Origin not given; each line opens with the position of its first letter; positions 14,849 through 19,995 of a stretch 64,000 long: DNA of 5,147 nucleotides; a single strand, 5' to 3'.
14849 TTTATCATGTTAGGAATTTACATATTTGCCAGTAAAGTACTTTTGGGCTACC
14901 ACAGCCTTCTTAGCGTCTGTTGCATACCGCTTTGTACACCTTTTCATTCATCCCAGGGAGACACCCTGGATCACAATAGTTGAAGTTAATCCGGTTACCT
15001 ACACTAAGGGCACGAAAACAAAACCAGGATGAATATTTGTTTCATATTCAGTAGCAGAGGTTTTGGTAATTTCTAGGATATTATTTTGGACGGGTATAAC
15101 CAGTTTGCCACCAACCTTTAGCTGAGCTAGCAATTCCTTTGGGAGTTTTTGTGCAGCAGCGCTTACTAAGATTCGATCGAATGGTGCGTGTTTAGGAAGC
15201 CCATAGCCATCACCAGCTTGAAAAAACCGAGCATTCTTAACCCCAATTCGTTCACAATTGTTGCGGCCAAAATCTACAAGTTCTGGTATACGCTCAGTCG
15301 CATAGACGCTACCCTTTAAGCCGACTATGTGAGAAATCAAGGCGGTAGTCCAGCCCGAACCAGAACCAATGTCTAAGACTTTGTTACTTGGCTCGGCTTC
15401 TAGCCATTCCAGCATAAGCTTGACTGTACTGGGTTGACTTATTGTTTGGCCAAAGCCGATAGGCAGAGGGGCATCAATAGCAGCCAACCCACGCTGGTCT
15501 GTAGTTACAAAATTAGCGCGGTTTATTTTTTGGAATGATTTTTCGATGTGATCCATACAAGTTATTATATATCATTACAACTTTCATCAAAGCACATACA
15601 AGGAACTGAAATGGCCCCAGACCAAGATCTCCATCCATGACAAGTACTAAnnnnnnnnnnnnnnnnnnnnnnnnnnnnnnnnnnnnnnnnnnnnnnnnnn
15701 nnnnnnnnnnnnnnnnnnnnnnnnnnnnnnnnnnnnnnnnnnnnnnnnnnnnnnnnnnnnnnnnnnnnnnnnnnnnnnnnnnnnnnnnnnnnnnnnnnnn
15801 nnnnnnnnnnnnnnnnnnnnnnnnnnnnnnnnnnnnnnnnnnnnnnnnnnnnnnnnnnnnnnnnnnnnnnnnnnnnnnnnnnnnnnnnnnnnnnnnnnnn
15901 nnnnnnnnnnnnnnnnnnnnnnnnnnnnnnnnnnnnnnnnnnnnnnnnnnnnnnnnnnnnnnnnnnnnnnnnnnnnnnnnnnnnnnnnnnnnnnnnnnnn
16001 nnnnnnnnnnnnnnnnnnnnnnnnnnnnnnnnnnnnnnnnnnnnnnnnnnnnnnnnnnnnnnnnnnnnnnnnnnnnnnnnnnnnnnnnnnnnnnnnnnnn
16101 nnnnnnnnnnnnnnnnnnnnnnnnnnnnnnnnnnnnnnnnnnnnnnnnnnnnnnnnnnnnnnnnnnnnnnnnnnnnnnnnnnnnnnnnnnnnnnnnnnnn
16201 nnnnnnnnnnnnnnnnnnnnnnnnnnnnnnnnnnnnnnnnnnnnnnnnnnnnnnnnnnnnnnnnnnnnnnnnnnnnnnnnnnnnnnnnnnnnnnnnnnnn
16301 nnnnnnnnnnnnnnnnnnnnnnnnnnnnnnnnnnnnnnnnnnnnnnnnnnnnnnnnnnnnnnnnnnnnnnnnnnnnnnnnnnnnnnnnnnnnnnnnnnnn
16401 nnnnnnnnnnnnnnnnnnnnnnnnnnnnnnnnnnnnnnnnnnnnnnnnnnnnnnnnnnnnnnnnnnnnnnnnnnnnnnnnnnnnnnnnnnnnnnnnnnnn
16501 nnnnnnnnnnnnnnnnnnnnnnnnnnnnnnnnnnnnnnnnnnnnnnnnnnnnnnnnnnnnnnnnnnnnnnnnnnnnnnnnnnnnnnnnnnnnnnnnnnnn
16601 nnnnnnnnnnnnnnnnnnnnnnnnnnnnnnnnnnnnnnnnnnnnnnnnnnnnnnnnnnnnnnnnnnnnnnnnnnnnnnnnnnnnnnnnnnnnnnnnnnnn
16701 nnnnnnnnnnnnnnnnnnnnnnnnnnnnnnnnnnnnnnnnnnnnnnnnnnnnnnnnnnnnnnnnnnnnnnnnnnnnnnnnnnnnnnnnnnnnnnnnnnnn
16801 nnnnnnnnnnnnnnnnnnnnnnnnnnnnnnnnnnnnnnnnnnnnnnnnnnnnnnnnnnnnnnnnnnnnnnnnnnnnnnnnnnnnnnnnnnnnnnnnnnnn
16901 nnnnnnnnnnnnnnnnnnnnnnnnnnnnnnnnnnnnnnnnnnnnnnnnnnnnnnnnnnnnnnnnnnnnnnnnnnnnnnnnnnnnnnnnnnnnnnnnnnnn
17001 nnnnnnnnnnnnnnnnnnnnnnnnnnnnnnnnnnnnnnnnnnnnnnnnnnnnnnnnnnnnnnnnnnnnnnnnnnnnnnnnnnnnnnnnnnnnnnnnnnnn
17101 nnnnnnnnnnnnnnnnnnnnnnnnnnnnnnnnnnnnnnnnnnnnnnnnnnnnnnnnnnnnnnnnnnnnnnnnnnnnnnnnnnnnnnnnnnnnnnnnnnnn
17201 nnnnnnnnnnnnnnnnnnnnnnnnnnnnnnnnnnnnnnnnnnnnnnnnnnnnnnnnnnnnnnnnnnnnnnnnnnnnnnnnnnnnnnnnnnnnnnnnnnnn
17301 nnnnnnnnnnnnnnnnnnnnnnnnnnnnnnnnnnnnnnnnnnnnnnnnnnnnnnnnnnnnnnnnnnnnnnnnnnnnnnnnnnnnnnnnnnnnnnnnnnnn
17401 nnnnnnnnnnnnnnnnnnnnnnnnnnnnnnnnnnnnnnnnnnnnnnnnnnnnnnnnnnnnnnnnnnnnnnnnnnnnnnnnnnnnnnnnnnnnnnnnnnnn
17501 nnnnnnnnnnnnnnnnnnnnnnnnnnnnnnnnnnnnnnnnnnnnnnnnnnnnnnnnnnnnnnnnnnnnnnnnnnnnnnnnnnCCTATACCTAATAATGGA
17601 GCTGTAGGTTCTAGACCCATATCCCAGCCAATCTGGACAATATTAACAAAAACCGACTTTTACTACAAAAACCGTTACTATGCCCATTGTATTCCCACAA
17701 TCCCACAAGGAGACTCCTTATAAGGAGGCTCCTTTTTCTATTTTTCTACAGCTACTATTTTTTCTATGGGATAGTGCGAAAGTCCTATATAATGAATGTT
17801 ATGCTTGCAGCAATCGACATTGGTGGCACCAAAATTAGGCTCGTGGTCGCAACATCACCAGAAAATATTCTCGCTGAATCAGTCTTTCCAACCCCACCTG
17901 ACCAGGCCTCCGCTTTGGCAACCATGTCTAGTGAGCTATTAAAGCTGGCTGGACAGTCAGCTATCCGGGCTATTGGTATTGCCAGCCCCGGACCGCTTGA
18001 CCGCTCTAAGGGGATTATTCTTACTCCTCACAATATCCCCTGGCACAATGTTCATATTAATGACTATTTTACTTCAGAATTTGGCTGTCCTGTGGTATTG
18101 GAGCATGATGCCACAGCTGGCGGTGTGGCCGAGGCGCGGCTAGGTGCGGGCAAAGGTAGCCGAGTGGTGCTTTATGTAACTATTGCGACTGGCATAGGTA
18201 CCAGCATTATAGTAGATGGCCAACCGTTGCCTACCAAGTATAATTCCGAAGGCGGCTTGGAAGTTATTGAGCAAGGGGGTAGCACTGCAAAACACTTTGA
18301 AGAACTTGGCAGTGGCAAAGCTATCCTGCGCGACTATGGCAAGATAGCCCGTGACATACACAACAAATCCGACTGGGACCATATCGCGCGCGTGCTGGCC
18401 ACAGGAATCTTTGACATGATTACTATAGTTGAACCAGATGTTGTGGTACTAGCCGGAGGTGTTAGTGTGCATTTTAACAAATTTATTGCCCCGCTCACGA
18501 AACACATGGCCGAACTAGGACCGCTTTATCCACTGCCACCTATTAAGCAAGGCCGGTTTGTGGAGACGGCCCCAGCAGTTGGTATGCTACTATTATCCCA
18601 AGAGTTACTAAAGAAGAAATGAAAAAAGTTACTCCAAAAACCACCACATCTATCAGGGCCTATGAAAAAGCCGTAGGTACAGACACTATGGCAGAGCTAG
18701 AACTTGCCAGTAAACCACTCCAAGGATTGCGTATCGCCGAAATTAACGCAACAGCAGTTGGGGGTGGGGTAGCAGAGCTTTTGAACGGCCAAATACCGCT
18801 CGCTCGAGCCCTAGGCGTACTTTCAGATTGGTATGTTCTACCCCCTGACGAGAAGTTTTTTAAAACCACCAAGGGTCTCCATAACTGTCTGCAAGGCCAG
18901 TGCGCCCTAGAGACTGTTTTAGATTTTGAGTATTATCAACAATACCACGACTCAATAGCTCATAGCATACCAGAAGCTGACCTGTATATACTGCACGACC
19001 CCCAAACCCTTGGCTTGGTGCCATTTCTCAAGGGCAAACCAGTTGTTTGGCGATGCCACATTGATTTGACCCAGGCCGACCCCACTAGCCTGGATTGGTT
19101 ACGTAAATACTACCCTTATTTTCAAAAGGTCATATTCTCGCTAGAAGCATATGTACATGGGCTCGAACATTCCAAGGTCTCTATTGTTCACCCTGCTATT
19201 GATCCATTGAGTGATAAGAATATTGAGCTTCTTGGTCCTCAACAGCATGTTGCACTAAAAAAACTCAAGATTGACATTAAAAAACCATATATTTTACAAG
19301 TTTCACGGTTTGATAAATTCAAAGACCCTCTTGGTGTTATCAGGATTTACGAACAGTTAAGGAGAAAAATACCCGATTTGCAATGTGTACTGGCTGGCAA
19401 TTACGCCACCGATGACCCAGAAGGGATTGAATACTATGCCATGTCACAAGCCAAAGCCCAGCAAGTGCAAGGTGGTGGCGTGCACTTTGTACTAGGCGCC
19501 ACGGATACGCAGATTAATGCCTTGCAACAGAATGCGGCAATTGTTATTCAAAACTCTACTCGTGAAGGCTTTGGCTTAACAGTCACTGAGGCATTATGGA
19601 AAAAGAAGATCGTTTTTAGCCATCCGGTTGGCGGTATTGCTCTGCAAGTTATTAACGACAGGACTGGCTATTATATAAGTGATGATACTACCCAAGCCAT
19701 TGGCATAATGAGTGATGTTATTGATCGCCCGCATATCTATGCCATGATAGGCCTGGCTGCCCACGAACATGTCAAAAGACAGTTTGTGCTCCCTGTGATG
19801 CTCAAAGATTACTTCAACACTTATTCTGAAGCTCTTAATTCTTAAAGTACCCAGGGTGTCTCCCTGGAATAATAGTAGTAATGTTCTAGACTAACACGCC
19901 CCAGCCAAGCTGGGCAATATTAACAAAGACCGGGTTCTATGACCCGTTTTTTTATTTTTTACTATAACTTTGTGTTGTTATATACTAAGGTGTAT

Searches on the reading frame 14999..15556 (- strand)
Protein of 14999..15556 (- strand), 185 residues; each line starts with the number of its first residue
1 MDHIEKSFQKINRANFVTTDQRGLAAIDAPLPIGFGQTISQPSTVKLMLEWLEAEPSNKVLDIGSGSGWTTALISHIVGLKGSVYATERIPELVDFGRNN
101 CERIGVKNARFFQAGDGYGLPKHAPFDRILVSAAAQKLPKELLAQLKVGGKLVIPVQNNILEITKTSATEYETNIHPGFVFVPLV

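Call 52: search_protein_families(library=pfam, proteins=[window:14999-15556:-], max_evalue=0.001)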
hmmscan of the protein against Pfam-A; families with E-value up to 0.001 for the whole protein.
window:14999-15556:- (185 aa): 7 families
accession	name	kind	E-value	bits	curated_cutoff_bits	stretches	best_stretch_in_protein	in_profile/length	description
PF01135.25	PCMT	-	1.9e-48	165.5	20.3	1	2-185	19-206/210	Protein-L-isoaspartate(D-aspartate) O-methyltransferase (PCMT)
PF13847.12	Methyltransf_31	-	8.9e-08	32.4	27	1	56-154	3-109/145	Methyltransferase domain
PF13649.12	Methyltransf_25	-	5.9e-07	30.5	27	1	60-141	1-80/97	Methyltransferase domain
PF01189.24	Methyltr_RsmB-F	-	3.1e-06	27.4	27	1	51-133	3-87/199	16S rRNA methyltransferase RsmB/F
PF01269.23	Fibrillarin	-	3.3e-06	26.8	27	1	49-92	64-107/227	Fibrillarin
PF01209.24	Ubie_methyltran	-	1.2e-05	25.3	20.1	1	54-177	45-175/233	ubiE/COQ5 methyltransferase family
PF05175.20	MTS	-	0.00011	22.3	23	1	46-131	21-104/170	Methyltransferase small domain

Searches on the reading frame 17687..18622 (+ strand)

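Call 52: search_protein_families(library=pfam, proteins=[window:17687-18622:+], max_evalue=0.001)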
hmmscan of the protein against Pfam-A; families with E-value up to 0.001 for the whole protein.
window:17687-18622:+ (311 aa): 1 family
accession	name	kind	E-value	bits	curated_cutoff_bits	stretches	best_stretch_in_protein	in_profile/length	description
PF00480.26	ROK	-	2.3e-34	119.7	22.9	1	41-303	2-290/294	ROK family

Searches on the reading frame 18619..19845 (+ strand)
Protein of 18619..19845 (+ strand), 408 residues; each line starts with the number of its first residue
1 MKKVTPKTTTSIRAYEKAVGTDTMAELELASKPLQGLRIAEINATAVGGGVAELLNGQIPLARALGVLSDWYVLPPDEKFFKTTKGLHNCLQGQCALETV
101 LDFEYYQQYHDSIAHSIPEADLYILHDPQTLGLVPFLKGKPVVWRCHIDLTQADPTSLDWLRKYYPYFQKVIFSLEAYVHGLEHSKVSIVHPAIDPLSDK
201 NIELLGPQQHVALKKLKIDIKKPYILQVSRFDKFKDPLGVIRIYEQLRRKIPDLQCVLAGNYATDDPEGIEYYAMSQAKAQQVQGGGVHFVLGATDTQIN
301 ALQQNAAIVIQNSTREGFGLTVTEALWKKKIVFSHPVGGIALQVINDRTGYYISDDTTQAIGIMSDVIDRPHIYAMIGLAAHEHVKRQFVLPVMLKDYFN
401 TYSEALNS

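Call 52: search_protein_families(library=pfam, proteins=[window:18619-19845:+], max_evalue=0.001)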
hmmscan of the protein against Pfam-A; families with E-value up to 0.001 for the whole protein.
window:18619-19845:+ (408 aa): 3 families
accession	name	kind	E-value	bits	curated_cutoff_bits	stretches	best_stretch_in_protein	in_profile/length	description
PF21269.3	TreT_GT1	-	2.3e-38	131.5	27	1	42-179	2-143/144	Trehalose synthase, N-terminal domain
PF00534.26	Glycos_transf_1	-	1.1e-20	74.3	26.4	1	214-360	7-147/172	Glycosyl transferases group 1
PF13692.12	Glyco_trans_1_4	-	1.8e-09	38.4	27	1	223-360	2-131/142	Glycosyl transferases group 1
